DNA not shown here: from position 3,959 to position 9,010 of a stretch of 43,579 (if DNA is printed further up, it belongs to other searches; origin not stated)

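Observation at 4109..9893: Cohesin-bearing lipoprotein directly upstream of a dockerin-bearing T9SS giant protein: a candidate two-gene surface-tethering module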

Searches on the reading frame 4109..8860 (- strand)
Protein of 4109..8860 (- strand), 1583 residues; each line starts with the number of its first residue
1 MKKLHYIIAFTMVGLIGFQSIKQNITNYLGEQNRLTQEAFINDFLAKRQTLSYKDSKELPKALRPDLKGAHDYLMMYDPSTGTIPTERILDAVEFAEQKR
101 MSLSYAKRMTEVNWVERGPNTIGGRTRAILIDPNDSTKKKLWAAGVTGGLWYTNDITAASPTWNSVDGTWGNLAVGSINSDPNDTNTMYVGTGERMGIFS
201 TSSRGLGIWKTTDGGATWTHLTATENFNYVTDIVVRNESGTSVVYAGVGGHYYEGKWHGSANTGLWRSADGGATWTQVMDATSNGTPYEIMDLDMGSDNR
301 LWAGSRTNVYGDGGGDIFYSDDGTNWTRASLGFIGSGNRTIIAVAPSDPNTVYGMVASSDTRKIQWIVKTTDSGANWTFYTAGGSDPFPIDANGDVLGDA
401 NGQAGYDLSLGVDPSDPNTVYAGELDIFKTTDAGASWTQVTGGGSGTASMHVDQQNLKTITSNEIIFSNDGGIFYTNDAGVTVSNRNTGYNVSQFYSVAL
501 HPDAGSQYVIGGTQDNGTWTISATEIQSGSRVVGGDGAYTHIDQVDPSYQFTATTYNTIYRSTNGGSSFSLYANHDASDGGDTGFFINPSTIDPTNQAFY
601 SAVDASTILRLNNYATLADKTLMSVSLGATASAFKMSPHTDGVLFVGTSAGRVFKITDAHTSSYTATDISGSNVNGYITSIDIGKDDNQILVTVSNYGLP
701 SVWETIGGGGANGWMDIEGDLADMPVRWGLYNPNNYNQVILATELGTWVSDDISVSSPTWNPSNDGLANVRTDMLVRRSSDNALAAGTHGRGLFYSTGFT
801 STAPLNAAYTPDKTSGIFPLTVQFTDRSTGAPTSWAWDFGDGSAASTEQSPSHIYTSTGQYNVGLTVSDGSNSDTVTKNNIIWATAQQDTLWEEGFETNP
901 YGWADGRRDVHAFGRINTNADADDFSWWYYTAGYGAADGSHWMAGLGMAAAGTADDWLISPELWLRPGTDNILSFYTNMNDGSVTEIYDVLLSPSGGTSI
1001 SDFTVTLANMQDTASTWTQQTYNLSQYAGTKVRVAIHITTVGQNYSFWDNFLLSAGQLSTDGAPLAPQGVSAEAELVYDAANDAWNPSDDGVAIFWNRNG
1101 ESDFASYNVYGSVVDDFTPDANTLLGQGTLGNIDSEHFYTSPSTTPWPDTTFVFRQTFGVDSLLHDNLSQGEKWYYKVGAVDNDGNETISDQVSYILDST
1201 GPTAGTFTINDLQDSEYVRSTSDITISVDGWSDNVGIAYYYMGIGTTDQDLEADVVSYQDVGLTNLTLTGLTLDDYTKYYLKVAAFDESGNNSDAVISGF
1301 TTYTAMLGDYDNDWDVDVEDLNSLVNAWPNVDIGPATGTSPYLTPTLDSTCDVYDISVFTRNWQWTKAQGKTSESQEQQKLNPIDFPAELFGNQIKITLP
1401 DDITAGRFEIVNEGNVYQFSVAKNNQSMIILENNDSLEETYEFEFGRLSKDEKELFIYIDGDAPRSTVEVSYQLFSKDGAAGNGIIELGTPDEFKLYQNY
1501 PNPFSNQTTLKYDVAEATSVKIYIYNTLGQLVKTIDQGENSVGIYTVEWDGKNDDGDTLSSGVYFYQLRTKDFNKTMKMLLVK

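Call 3: search_protein_families(library=pfam, proteins=[window:4109-8860:-], max_evalue=1)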
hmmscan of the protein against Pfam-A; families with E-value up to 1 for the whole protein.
window:4109-8860:- (1583 aa): 6 families
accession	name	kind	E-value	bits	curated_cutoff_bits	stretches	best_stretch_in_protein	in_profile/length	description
PF18911.6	PKD_4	-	2.4e-16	60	27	1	818-878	20-79/85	PKD domain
PF13860.13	FlgD_ig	-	5.6e-13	49.1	27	1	1515-1567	19-72/79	FlgD Ig-like domain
PF00801.26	PKD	-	3.9e-12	46.4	23.5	1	819-879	14-77/80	PKD domain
PF18962.6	Por_Secre_tail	-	1.8e-07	31.8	27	1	1500-1579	2-73/75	Secretion system C-terminal sorting domain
PF13585.12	CHU_C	-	4e-06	27.3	27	1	1515-1576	24-79/86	CHU_C Type IX secretion signal domain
PF07675.18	Cleaved_Adhesin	-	1.7e-05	25.3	21.4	1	919-1032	21-136/174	Cleaved Adhesin Domain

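Call 4: search_protein_families(library=ncbifam, proteins=[window:4109-8860:-], max_evalue=1)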
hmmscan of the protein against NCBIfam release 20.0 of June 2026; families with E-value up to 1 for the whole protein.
window:4109-8860:- (1583 aa): 9 families
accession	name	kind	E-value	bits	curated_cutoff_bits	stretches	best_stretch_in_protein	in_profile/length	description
NF038128.1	choice_anch_J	domain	8.7e-18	65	30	1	917-1047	18-154/162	choice-of-anchor J domain-containing protein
NF045728.1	glycosyl_F510_1955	equivalog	6.3e-11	42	175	3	320-509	78-235/246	F510_1955 family glycosylhydrolase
TIGR04183.1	Por_Secre_tail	domain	6.8e-11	42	23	1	1500-1580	2-70/72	T9SS type A sorting domain-containing protein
NF005176.1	PRK06655.1-1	equivalog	1.1e-09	38.5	230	1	1516-1576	95-155/197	flagellar hook assembly protein FlgD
NF009276.0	PRK12633.1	equivalog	7.2e-09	35.7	383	1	1508-1573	118-184/234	flagellar basal body rod modification protein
NF009452.0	PRK12812.1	equivalog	3.8e-07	29.6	258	1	1510-1568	145-204/289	flagellar basal body rod modification protein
NF009453.0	PRK12813.1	equivalog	0.00035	20.2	264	1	1514-1577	120-180/223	flagellar basal body rod modification protein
TIGR04131.1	Bac_Flav_CTERM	domain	0.019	15.1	35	1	1514-1576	23-77/85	T9SS type B sorting domain-containing protein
NF004496.1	PRK05842.1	equivalog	0.15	11.3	250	1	1519-1565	167-215/271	flagellar hook assembly protein FlgD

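Call 12: search_solved_structures(query=window:4109-8860:-, max_evalue=1, show_alignments=1)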
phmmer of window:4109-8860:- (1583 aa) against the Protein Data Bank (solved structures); distinct sequences matched with E-value up to 1: 18.
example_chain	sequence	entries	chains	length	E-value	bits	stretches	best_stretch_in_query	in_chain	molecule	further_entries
9lrk_A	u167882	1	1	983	9.1e-13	49.9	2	829-874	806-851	Collagenase ColH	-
9lqj_A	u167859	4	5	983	9.1e-13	49.9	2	829-874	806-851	Collagenase ColH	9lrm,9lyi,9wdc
4jgu_A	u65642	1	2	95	4.5e-09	37.7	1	829-873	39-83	ColH protein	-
2kzw_A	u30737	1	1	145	1.7e-08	35.7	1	805-877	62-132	Uncharacterized protein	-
6aem_A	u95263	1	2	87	4.9e-08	34.2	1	812-877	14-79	PKD domain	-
4l9d_A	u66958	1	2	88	2.4e-06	28.6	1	813-875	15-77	Protease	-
4u6t_A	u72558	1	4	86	2.5e-05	25.2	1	829-877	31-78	ColH protein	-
4u7k_A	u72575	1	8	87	2.6e-05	25.2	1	829-877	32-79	ColH protein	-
7eh9_A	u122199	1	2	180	0.00081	20.2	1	1519-1568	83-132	Basal-body rod modification protein FlgD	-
7bhq_A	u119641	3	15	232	0.0012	19.7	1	1519-1568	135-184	Basal-body rod modification protein FlgD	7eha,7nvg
3osv_A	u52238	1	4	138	0.0013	19.6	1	1516-1576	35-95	Flagellar basal-body rod modification protein FlgD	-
3b7f_A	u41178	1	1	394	0.0035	18.1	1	184-279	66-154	Glycosyl hydrolase, BNR repeat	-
6p2m_A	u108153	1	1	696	0.04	14.6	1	123-446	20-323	Type 3a cellulose-binding domain protein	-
1b4r_A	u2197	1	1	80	0.098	13.3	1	833-873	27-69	PROTEIN (PKD1_HUMAN)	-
3n6r_A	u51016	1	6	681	0.21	12.2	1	632-714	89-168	Propionyl-CoA carboxylase, alpha subunit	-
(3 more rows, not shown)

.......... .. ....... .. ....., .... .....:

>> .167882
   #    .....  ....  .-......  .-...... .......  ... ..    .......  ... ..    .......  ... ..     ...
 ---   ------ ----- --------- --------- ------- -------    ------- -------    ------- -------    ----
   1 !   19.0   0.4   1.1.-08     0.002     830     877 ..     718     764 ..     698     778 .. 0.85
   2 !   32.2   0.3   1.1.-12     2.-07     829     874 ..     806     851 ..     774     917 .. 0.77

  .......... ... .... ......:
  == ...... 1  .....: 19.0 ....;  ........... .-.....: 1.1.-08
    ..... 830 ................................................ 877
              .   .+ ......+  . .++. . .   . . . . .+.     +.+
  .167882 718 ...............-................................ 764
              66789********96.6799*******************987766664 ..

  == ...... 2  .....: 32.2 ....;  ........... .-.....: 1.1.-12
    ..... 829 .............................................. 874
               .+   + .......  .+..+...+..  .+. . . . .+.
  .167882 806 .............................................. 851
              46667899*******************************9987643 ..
